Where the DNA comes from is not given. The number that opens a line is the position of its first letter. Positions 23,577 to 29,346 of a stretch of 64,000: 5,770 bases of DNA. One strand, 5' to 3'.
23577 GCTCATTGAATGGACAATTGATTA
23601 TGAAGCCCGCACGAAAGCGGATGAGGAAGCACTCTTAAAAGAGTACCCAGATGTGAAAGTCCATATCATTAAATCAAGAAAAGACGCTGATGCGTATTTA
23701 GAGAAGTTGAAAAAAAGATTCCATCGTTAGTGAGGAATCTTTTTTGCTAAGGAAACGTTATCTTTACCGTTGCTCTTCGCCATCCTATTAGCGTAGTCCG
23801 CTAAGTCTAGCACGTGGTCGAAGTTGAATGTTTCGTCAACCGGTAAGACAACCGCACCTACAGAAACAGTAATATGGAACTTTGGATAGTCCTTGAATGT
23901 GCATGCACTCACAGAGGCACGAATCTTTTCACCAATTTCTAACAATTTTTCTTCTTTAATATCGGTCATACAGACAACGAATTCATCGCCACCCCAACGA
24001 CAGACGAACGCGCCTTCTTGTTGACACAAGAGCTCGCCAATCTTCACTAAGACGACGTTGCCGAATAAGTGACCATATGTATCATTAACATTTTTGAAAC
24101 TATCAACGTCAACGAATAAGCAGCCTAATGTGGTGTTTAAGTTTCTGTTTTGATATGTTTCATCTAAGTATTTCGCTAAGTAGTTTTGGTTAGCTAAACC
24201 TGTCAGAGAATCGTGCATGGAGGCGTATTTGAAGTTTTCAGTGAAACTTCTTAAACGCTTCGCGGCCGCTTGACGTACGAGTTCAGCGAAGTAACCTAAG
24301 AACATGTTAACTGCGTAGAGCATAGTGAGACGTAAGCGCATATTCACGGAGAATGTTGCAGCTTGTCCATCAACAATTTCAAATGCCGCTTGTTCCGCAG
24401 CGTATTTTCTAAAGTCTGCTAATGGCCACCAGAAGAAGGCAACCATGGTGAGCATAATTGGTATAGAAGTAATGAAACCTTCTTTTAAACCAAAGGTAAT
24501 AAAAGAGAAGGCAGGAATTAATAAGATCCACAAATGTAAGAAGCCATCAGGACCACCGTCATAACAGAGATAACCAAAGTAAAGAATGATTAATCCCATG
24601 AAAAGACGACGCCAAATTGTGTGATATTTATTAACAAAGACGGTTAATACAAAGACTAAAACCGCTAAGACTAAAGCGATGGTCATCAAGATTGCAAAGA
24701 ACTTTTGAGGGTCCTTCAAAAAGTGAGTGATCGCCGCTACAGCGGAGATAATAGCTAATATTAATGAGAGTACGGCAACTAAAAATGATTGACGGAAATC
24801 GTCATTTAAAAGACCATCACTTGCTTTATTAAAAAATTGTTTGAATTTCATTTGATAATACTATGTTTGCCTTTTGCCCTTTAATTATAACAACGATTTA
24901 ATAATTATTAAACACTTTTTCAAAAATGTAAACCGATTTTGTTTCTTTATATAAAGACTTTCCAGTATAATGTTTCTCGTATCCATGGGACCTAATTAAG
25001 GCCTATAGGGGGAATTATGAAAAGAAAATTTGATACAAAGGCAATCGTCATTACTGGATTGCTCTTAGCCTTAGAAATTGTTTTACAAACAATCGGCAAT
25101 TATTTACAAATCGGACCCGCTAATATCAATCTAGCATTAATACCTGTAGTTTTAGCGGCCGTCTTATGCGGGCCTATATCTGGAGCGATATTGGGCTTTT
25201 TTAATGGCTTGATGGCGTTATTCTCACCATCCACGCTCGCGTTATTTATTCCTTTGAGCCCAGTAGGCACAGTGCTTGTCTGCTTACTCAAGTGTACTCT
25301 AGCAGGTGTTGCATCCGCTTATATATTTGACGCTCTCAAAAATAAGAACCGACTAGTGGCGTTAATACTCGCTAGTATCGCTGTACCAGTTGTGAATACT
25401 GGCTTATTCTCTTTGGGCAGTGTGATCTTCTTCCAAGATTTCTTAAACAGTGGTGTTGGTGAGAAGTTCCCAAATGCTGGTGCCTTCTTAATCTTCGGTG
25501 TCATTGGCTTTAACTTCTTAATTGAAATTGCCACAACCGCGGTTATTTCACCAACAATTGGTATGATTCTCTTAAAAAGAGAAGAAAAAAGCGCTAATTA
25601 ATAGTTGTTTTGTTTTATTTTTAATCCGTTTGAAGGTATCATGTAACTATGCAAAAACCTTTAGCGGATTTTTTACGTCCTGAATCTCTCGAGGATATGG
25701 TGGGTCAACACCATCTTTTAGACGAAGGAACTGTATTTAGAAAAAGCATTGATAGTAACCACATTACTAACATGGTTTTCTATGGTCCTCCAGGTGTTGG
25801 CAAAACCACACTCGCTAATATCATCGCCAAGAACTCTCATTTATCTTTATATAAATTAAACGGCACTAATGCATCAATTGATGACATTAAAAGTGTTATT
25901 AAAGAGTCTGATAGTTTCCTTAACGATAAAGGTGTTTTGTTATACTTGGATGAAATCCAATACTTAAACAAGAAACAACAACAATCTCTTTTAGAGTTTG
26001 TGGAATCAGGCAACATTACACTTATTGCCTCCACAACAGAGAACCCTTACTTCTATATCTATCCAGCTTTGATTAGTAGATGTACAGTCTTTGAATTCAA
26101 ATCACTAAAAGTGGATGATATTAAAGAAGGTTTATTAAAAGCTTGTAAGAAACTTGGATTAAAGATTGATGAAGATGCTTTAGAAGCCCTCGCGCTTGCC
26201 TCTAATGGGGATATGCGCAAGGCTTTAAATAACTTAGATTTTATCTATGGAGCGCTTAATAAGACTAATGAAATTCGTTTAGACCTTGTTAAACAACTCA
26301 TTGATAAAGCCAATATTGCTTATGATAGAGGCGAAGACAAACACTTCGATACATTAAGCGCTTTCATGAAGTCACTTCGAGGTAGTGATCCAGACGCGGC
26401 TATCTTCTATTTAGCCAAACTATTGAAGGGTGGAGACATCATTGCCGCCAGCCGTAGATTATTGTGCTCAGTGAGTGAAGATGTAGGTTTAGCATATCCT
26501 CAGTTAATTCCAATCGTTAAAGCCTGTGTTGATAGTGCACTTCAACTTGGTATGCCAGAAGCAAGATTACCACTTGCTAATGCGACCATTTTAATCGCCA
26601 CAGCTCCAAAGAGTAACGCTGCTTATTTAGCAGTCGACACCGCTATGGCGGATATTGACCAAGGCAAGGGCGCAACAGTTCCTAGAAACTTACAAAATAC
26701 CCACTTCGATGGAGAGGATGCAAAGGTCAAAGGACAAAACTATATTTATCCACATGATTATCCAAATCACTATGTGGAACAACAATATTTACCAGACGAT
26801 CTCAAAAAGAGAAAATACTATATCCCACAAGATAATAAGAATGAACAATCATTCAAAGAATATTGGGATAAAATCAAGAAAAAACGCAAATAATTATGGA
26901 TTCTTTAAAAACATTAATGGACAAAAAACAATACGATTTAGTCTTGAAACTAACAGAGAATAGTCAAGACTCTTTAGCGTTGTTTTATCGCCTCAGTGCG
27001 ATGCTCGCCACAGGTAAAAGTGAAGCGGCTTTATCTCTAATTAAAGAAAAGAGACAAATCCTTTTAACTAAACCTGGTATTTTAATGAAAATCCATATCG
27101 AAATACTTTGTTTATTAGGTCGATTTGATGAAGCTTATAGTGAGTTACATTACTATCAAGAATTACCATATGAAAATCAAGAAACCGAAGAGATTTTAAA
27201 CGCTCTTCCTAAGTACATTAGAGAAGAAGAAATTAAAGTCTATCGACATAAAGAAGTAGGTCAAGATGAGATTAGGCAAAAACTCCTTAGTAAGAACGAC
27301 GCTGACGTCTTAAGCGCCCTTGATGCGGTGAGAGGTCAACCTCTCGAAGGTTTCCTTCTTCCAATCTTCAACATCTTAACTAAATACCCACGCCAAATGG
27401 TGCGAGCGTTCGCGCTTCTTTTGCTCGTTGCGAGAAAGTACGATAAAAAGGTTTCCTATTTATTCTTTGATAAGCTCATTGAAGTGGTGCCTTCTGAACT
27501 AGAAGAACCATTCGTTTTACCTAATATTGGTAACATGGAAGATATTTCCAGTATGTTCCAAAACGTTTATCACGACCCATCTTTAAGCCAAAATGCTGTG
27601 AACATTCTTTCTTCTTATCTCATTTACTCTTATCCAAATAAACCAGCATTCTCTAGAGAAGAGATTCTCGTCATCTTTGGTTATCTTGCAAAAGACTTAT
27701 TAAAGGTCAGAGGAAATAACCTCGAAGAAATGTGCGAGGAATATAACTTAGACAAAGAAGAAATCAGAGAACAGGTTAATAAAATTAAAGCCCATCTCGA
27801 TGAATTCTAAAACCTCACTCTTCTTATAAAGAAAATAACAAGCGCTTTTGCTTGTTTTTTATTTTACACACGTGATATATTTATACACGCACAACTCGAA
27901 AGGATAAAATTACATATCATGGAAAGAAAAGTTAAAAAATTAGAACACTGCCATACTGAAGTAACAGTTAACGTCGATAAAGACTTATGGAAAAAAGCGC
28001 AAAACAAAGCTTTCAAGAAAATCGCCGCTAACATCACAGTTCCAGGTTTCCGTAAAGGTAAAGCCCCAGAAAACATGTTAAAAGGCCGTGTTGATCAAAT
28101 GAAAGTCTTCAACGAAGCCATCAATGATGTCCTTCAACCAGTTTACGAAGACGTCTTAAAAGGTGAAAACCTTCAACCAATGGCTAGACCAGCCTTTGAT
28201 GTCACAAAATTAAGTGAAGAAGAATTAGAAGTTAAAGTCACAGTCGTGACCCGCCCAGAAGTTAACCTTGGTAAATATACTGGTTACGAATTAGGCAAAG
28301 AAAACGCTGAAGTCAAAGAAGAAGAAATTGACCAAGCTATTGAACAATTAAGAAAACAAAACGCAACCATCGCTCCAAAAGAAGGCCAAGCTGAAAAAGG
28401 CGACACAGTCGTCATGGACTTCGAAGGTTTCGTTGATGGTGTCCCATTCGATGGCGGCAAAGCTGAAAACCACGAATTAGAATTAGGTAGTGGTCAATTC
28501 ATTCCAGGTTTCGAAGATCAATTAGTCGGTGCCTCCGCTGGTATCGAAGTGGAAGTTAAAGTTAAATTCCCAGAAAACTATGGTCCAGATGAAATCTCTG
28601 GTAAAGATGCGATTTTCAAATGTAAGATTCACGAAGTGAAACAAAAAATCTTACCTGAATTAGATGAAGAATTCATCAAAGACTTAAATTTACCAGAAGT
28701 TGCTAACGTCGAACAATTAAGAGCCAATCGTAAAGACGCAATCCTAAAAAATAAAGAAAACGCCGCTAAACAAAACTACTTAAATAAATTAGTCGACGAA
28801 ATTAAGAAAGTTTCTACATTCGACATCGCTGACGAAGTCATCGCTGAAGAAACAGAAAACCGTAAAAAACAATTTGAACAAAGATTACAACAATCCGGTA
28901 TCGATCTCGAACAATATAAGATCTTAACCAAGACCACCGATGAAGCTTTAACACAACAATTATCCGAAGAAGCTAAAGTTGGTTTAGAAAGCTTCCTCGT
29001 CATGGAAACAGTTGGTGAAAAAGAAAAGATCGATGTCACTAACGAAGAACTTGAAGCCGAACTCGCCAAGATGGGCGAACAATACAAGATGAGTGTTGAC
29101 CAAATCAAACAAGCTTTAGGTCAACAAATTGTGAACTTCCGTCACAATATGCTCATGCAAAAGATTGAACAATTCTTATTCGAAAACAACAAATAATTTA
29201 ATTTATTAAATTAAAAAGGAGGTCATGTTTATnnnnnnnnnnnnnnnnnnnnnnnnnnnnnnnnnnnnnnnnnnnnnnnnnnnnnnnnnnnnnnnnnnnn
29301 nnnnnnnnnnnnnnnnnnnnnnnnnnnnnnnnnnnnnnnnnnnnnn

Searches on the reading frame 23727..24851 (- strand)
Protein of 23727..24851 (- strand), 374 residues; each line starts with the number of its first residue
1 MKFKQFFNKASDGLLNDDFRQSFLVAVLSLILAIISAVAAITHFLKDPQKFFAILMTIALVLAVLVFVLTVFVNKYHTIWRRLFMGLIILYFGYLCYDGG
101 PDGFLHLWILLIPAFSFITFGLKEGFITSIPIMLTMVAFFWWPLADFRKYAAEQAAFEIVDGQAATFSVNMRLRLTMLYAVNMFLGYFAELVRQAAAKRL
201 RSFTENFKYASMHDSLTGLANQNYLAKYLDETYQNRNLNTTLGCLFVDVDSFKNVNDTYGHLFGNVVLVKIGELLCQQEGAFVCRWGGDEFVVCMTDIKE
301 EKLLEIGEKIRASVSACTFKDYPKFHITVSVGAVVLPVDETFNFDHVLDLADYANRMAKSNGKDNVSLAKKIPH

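Call 38: search_protein_families(library=pfam, proteins=[window:23727-24851:-], max_evalue=0.00001)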
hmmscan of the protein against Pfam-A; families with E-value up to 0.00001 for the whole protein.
window:23727-24851:- (374 aa): 2 families
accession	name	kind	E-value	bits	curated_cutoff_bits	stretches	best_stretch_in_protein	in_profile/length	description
PF00990.26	GGDEF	-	5.8e-34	117.6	23.8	1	212-364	2-160/161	Diguanylate cyclase, GGDEF domain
PF20966.2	MASE6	-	9.5e-08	32.7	27.4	1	18-150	6-136/170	MASE6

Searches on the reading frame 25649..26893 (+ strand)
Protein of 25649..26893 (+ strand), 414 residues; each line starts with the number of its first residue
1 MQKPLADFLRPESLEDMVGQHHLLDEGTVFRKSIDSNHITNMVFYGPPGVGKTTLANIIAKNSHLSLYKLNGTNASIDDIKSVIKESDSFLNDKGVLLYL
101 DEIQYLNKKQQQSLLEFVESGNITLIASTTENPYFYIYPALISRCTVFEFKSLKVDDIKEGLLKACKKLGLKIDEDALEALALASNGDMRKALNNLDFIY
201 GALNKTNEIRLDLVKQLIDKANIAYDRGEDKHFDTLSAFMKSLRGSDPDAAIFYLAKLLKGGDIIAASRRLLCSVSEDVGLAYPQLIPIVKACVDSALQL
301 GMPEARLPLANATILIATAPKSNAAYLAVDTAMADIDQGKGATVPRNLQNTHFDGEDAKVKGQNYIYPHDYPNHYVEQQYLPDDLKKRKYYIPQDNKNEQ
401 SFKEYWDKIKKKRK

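Call 38: search_protein_families(library=pfam, proteins=[window:25649-26893:+], max_evalue=0.00001)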
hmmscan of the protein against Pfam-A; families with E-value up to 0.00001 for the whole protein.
window:25649-26893:+ (414 aa): 7 families
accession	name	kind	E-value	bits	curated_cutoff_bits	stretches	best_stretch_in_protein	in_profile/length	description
PF12002.13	MgsA_C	-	2.7e-61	206.8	27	1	245-410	1-167/167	MgsA AAA+ ATPase C terminal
PF16193.11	AAA_assoc_2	-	5e-21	75.2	34.3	1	169-244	3-81/81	AAA C-terminal domain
PF00004.35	AAA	-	9e-13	49.2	21.2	1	42-150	1-128/131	ATPase family associated with various cellular activities (AAA)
PF05496.18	RuvB_N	-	1.3e-12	48.2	27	1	9-126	1-116/159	Holliday junction DNA helicase RuvB P-loop domain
PF25361.1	AAA_lid_RFC1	-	1.2e-07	31.5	34.9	1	156-197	2-43/59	RFC1-like, AAA+ ATPase lid domain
PF14532.12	Sigma54_activ_2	-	6.9e-07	30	25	1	40-131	22-109/138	Sigma-54 interaction domain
PF13173.12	AAA_14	-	4.6e-06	27.1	27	0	42-128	5-96/129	AAA domain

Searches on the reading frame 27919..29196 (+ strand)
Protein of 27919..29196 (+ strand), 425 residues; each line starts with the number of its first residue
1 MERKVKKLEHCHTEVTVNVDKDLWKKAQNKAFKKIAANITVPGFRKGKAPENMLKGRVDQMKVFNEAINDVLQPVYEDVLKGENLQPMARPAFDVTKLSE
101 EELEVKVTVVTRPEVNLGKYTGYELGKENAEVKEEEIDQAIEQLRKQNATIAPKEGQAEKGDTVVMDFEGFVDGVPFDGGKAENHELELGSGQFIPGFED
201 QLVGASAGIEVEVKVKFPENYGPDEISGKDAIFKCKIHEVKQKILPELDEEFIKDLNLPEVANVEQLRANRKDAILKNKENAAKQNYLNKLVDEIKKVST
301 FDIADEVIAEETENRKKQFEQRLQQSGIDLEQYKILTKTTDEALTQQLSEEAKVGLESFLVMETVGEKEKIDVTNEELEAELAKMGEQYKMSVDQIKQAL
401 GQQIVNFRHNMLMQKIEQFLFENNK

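Call 38: search_protein_families(library=pfam, proteins=[window:27919-29196:+], max_evalue=0.00001)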
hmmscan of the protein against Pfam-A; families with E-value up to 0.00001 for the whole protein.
window:27919-29196:+ (425 aa): 3 families
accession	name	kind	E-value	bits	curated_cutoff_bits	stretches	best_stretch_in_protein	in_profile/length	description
PF05697.18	Trigger_N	-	1.4e-37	129.6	22.2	1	1-144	1-144/144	Bacterial trigger factor protein (TF)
PF05698.19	Trigger_C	-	7.5e-26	91.6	22.7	1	264-422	2-162/162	Bacterial trigger factor protein (TF) C-terminus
PF00254.34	FKBP_C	-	6.4e-18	65.3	21.1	1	157-237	4-93/94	FKBP-type peptidyl-prolyl cis-trans isomerase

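Call 64: find_encoding_contigs(protein=window:27919-29196:+, flank=2000, max_places=8)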
Protein window:27919-29196:+ (425 aa): 9 contigs read that carry it; 7 places shown.
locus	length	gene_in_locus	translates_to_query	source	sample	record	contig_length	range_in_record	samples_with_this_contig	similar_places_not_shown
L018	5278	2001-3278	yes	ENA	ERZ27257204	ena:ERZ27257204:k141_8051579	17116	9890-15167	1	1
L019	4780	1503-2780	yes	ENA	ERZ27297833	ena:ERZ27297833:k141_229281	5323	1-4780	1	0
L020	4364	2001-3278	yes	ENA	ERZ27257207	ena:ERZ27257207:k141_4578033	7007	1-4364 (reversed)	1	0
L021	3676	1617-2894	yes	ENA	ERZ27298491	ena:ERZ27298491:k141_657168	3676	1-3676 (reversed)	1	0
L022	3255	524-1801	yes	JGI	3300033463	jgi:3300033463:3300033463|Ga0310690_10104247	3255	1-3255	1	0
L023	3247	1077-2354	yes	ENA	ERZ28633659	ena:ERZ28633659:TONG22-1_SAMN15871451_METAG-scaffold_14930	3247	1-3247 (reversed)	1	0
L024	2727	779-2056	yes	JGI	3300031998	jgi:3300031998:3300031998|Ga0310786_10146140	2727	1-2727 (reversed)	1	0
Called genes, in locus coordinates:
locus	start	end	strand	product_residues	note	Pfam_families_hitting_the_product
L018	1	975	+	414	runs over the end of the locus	PF05496:RuvB_N, PF00158:Sigma54_activat (faint), PF14532:Sigma54_activ_2 (weak), PF00004:AAA, PF13173:AAA_14 (weak), PF25361:AAA_lid_RFC1 (weak), PF16193:AAA_assoc_2, PF12002:MgsA_C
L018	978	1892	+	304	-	-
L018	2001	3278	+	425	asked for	PF05697:Trigger_N, PF00254:FKBP_C, PF05698:Trigger_C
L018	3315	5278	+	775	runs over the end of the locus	PF02190:LON_substr_bdg, PF00004:AAA, PF07728:AAA_5 (weak), PF22667:Lon_lid, PF05362:Lon_C, PF13541:ChlI (weak)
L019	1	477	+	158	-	?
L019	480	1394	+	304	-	-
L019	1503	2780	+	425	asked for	PF05697:Trigger_N, PF00254:FKBP_C, PF05698:Trigger_C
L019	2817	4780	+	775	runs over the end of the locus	PF02190:LON_substr_bdg, PF00004:AAA, PF07728:AAA_5 (weak), PF22667:Lon_lid, PF05362:Lon_C, PF13541:ChlI (weak)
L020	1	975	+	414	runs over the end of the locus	PF05496:RuvB_N, PF00158:Sigma54_activat (faint), PF14532:Sigma54_activ_2 (weak), PF00004:AAA, PF13173:AAA_14 (weak), PF25361:AAA_lid_RFC1 (weak), PF16193:AAA_assoc_2, PF12002:MgsA_C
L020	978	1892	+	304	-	-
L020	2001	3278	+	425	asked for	PF05697:Trigger_N, PF00254:FKBP_C, PF05698:Trigger_C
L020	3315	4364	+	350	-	?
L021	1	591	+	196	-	?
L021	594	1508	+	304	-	-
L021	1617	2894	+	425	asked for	PF05697:Trigger_N, PF00254:FKBP_C, PF05698:Trigger_C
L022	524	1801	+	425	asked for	PF05697:Trigger_N, PF00254:FKBP_C, PF05698:Trigger_C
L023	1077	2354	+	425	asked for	PF05697:Trigger_N, PF00254:FKBP_C, PF05698:Trigger_C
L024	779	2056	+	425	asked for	PF05697:Trigger_N, PF00254:FKBP_C, PF05698:Trigger_C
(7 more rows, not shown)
